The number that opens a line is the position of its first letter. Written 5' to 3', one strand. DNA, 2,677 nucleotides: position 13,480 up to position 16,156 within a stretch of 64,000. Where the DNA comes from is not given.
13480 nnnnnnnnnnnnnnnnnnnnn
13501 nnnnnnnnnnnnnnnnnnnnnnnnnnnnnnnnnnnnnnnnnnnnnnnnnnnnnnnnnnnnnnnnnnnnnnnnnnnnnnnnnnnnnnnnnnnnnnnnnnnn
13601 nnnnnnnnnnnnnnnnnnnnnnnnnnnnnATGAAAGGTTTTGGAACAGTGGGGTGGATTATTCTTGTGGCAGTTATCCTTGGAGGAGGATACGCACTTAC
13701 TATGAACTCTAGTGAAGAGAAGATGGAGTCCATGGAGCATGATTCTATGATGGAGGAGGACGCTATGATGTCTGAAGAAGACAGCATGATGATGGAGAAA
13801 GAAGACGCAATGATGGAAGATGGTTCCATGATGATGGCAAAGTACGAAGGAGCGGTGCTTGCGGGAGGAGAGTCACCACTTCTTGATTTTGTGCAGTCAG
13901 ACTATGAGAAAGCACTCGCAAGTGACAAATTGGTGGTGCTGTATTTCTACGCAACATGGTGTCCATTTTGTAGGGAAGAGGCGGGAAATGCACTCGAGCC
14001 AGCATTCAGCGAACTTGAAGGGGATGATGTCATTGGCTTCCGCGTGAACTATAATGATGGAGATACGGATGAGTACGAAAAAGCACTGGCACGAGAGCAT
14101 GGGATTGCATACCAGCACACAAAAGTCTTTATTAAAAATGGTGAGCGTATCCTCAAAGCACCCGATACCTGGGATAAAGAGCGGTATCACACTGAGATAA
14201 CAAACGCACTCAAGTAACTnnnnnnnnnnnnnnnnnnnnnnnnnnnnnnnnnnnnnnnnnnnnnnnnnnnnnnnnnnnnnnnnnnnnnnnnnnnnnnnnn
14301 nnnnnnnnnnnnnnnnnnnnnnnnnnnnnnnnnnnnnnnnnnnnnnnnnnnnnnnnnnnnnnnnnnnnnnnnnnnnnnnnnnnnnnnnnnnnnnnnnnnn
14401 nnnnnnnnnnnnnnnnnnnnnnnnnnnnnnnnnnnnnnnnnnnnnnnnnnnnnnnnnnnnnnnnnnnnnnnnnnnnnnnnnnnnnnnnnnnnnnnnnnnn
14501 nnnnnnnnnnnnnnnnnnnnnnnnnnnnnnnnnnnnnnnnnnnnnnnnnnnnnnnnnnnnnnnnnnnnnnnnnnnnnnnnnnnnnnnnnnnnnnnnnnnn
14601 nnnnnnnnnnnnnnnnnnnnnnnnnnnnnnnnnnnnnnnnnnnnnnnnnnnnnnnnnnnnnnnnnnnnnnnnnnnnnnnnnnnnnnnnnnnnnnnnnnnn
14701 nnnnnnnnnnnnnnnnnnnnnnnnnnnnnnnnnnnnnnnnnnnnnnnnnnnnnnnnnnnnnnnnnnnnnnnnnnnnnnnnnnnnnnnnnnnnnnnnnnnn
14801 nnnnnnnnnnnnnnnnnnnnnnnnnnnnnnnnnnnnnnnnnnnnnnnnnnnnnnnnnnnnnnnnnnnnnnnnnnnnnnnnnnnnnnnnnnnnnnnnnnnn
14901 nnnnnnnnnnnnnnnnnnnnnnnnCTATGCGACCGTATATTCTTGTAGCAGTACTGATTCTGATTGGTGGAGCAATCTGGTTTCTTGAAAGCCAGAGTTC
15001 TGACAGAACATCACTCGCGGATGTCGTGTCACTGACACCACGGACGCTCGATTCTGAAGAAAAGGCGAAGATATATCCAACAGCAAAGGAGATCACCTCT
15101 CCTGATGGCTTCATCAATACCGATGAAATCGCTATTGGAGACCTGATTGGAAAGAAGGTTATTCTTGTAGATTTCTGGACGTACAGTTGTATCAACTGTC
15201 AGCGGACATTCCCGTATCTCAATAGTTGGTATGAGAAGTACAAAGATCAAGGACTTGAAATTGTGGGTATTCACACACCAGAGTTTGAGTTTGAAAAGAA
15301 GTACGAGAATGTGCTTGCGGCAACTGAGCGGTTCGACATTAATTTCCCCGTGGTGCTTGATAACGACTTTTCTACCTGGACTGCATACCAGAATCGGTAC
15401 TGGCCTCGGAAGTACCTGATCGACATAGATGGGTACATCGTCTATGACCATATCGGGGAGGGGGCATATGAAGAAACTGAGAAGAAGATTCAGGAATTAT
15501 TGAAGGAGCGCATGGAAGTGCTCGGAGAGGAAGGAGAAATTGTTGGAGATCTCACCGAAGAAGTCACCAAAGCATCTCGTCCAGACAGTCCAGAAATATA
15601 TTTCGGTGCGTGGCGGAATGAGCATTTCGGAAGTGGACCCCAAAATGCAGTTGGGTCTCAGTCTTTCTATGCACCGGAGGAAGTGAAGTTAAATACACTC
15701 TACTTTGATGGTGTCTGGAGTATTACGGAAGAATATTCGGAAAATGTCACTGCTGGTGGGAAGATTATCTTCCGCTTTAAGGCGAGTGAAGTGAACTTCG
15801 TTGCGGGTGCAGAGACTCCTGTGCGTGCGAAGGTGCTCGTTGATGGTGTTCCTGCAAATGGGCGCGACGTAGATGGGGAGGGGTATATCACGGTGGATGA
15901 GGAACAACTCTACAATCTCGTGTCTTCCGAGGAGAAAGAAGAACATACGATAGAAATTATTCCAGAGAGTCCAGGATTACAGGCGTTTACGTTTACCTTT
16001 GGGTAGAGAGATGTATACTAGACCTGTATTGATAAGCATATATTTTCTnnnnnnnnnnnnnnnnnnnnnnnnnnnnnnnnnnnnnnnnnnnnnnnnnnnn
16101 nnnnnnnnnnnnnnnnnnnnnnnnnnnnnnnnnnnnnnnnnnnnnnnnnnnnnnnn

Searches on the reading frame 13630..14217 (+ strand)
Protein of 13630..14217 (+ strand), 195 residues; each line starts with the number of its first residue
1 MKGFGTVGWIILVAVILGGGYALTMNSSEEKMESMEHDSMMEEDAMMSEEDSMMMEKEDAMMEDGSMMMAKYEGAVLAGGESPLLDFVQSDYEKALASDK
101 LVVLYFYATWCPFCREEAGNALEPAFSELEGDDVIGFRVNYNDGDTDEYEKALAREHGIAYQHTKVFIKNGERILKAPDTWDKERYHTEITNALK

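Call 6: search_protein_families(library=pfam, proteins=[window:13630-14217:+])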
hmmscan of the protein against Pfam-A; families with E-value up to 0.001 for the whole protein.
window:13630-14217:+ (195 aa): 2 families
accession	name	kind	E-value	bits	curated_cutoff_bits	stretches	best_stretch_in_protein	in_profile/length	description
PF00085.26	Thioredoxin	-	8.6e-08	32.6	23.5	1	88-181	6-92/103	Thioredoxin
PF00578.27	AhpC-TSA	-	3.3e-05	24.3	26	1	98-142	24-68/124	AhpC/TSA family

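Call 46: search_protein_families(library=ncbifam, proteins=[window:13630-14217:+], max_evalue=0.001)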
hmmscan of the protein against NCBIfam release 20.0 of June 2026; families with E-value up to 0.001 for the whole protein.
window:13630-14217:+ (195 aa): 5 families
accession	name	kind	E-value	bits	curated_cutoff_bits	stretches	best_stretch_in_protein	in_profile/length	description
TIGR01068.1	thioredoxin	equivalog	9.5e-07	28.9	96.8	1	90-190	4-97/101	thioredoxin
TIGR01130.1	ER_PDI_fam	subfamily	1.1e-05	25.2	344.25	0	88-130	7-48/476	protein disulfide-isomerase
TIGR00385.1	dsbE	subfamily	7.1e-05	22.5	123.15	1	89-147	53-106/173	DsbE family thiol:disulfide interchange protein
NF045694.1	seleno_TsoB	exception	7.7e-05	21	805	1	69-170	444-545/572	rhodanese/DsbD fusion-like selenoprotein TsoB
NF008229.0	PRK10996.1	equivalog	0.00029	20.6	125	1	86-176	39-121/141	thioredoxin TrxC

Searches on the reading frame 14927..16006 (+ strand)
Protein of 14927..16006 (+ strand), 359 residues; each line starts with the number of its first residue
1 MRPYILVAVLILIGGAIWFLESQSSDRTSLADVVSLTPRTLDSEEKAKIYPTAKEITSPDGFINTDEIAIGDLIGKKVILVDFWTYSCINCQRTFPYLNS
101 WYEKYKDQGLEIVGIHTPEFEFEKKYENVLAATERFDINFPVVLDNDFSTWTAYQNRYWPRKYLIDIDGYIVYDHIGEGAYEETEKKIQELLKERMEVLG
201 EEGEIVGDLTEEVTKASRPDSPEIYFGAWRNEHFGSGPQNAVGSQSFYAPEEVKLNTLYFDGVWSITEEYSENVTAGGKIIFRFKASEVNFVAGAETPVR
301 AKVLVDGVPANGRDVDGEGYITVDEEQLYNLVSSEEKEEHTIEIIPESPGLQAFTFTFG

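Call 6: search_protein_families(library=pfam, proteins=[window:14927-16006:+])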
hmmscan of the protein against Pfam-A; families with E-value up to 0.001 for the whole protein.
window:14927-16006:+ (359 aa): 4 families
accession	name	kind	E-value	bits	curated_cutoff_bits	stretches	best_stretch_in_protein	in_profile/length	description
PF17991.7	Thioredoxin_10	-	2.6e-33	116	27.1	1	221-359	1-142/142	Thioredoxin like C-terminal domain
PF13905.12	Thioredoxin_8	-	3.3e-12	47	27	1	77-171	2-94/94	Thioredoxin-like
PF00578.27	AhpC-TSA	-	4.2e-11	43.3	26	1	65-173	15-123/124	AhpC/TSA family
PF08534.16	Redoxin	-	3.9e-10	40.1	26.6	1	70-188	23-144/148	Redoxin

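Call 46: search_protein_families(library=ncbifam, proteins=[window:14927-16006:+], max_evalue=0.001)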
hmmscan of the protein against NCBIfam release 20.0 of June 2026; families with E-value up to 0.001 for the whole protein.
window:14927-16006:+ (359 aa): 7 families
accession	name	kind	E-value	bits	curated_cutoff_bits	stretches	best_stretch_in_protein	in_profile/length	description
NF002854.0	PRK03147.1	subfamily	1.3e-21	77.3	170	1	45-190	34-171/176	thiol-disulfide oxidoreductase ResA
NF041202.1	StoA_CxxC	exception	1.1e-11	44.9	210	1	64-178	42-151/163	endospore biogenesis thiol-disulfide oxidoreductase StoA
NF010625.0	PRK14018.1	equivalog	7.5e-06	24.7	522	1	75-178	55-159/521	bifunctional peptide-methionine (S)-S-oxide reductase MsrA/peptide-methionine (R)-S-oxide reductase MsrB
TIGR00385.1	dsbE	subfamily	5.7e-05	22.8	123.15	1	72-188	58-167/173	DsbE family thiol:disulfide interchange protein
NF041054.1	WAxxUGC_long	equivalog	7.4e-05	22.2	300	1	51-189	82-210/354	ResA-like WAxxUGC motif-containing protein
NF047697.1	ThioredTrxAClost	equivalog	0.00011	22.3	140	1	76-108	17-49/105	thioredoxin TrxA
NF033782.1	lipoprot_Omp28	subfamily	0.00052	19.3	150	1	55-133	21-95/264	Omp28 family outer membrane lipoprotein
